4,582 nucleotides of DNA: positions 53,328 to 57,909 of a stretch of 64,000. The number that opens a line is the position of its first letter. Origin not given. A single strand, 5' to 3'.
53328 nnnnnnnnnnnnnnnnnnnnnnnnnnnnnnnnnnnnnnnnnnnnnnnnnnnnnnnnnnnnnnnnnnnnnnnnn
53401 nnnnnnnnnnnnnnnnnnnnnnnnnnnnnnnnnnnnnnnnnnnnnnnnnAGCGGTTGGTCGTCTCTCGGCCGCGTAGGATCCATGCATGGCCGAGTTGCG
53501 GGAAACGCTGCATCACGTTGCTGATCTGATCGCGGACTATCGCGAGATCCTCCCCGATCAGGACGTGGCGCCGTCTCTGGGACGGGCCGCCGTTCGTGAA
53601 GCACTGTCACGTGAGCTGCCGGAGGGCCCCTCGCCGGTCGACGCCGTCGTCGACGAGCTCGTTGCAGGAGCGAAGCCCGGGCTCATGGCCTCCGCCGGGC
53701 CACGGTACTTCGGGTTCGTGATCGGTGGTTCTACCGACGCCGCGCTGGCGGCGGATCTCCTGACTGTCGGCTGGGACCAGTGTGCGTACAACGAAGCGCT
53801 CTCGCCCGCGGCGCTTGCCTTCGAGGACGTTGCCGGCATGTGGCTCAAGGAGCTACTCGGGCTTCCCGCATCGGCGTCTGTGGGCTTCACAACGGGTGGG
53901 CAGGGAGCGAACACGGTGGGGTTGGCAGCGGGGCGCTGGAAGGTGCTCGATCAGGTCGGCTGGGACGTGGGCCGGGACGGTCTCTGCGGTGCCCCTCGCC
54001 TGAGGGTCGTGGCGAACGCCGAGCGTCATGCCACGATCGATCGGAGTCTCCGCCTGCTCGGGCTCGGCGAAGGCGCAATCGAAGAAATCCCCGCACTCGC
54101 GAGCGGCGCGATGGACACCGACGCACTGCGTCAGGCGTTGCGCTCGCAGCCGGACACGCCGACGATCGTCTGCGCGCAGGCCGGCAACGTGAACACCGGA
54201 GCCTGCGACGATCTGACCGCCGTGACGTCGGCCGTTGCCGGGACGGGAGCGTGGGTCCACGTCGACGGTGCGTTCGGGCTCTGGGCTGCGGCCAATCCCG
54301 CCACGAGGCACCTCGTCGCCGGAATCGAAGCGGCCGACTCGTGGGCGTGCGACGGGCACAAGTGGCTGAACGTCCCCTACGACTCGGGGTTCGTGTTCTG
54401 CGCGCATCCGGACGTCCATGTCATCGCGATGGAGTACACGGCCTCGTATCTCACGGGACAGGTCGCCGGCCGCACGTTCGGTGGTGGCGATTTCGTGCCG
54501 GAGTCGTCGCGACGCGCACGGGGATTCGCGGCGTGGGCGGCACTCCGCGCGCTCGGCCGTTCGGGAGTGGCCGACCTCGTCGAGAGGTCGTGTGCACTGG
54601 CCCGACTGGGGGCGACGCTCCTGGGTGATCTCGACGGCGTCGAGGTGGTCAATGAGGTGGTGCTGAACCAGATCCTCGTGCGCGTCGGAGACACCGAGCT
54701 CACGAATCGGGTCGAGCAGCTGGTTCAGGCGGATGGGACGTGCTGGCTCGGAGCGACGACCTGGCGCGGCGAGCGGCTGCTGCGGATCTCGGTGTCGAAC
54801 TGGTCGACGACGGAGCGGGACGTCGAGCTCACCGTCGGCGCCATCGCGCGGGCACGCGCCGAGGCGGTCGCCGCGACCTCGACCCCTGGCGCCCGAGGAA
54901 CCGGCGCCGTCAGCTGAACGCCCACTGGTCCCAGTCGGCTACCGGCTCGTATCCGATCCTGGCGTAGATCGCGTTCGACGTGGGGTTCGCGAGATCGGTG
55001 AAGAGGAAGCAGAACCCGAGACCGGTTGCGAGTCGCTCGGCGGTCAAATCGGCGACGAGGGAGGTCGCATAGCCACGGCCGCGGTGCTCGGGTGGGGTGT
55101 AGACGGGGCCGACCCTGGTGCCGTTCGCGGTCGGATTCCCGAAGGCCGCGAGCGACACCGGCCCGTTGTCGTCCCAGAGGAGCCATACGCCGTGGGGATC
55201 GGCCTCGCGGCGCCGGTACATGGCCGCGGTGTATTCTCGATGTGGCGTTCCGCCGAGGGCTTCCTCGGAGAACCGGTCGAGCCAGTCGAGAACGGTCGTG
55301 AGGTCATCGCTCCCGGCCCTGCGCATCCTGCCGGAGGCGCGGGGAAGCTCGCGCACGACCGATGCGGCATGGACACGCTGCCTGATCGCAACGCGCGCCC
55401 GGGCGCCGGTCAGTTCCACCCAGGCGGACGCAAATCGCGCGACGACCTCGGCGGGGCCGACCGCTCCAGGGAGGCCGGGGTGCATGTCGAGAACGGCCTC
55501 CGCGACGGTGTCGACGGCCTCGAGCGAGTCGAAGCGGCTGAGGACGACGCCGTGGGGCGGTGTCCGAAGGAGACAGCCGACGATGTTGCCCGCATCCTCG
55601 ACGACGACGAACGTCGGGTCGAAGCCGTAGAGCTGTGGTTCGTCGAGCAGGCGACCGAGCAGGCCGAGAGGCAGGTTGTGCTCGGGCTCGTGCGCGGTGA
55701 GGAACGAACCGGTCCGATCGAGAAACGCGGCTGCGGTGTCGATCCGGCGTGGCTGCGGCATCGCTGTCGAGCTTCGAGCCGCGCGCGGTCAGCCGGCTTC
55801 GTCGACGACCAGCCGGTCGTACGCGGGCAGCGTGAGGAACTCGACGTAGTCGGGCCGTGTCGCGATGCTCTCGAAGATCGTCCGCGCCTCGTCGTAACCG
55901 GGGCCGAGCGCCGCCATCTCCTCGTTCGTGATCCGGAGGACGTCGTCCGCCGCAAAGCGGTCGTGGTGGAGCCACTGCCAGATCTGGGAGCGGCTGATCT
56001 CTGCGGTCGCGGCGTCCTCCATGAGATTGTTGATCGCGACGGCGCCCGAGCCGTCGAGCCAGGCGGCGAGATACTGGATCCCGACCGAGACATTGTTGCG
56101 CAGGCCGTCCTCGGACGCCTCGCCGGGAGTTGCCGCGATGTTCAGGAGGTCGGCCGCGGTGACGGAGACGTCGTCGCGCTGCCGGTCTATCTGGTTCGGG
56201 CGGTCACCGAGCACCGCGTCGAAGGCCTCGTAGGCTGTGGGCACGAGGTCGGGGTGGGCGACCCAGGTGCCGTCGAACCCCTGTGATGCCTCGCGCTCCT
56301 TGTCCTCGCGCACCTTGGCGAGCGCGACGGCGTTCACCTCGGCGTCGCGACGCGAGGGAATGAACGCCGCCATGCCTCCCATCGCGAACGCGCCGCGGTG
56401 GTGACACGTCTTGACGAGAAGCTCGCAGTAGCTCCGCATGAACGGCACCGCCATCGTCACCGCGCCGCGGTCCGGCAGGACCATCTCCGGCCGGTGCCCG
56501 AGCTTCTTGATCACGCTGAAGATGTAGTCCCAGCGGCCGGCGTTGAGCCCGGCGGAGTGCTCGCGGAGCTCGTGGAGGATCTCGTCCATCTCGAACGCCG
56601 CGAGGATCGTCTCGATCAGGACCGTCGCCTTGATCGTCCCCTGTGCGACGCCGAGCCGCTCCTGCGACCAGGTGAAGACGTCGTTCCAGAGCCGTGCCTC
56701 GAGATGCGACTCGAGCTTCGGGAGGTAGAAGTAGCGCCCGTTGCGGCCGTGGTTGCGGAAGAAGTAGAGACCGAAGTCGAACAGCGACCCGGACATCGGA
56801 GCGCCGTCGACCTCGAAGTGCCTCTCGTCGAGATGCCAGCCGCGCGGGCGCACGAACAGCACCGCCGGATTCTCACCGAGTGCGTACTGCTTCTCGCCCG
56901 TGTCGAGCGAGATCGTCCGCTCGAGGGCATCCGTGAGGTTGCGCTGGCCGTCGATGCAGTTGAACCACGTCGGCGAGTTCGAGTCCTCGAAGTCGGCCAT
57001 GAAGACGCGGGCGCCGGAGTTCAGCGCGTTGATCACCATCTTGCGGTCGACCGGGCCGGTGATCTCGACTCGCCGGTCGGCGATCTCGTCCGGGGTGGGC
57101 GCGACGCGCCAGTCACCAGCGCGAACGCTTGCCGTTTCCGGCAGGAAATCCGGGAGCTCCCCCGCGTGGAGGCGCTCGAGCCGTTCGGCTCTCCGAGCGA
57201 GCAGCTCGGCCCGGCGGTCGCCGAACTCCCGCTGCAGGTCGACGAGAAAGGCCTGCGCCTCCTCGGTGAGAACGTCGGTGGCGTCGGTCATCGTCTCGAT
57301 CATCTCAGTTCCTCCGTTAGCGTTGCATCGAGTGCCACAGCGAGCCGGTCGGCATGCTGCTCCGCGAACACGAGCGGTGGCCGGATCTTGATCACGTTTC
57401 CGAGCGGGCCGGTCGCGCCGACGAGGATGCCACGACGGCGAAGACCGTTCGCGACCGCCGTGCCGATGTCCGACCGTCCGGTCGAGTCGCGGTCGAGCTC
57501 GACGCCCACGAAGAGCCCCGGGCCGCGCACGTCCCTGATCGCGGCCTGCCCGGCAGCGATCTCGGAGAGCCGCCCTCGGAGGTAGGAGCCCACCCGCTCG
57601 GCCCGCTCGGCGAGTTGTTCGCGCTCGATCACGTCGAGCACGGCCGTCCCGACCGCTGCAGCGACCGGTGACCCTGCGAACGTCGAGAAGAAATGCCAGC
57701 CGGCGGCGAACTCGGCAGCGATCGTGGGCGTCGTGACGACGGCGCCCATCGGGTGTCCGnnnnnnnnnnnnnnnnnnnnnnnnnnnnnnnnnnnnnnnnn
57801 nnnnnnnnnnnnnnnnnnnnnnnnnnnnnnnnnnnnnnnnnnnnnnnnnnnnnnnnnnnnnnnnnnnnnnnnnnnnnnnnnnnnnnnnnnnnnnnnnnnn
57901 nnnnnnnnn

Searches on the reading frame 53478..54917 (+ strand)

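Call 51: search_protein_families(library=pfam, proteins=[window:53478-54917:+], max_evalue=0.0001)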
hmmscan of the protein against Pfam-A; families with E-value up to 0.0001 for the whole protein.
window:53478-54917:+ (479 aa): 1 family
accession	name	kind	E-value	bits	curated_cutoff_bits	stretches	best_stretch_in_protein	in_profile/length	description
PF00282.25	Pyridoxal_deC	-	1.2e-35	123.5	27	1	40-399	5-370/375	Pyridoxal-dependent decarboxylase conserved domain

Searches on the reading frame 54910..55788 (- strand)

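Call 51: search_protein_families(library=pfam, proteins=[window:54910-55788:-], max_evalue=0.0001)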
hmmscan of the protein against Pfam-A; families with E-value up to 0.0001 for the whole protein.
window:54910-55788:- (292 aa): 4 families
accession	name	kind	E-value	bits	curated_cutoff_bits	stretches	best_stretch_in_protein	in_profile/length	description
PF00583.31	Acetyltransf_1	-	9.9e-11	42.4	20.7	1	182-280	13-116/116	Acetyltransferase (GNAT) family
PF13508.13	Acetyltransf_7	-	8.1e-09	36.2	27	1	199-282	3-84/84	Acetyltransferase (GNAT) domain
PF08445.16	FR47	-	3.1e-08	33.9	22.1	1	222-283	20-80/86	FR47-like protein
PF13527.13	Acetyltransf_9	-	2.8e-06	27.8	25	1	220-282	69-126/127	Acetyltransferase (GNAT) domain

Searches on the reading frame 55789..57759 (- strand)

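Call 51: search_protein_families(library=pfam, proteins=[window:55789-57759:-], max_evalue=0.0001)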
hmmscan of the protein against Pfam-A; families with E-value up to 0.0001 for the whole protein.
window:55789-57759:- (656 aa): 3 families
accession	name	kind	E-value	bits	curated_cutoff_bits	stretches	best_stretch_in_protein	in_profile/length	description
PF01274.28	MS_TIM-barrel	-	6.2e-104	346.8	26.4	1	300-541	1-248/248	Malate synthase, TIM barrel domain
PF20659.2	MS_C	-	2.8e-31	108.9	23.1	1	549-650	3-118/118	Malate synthase, C-terminal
PF20656.2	MS_N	-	2.3e-15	56.2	23.5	1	158-210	11-63/64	Malate synthase, N-terminal domain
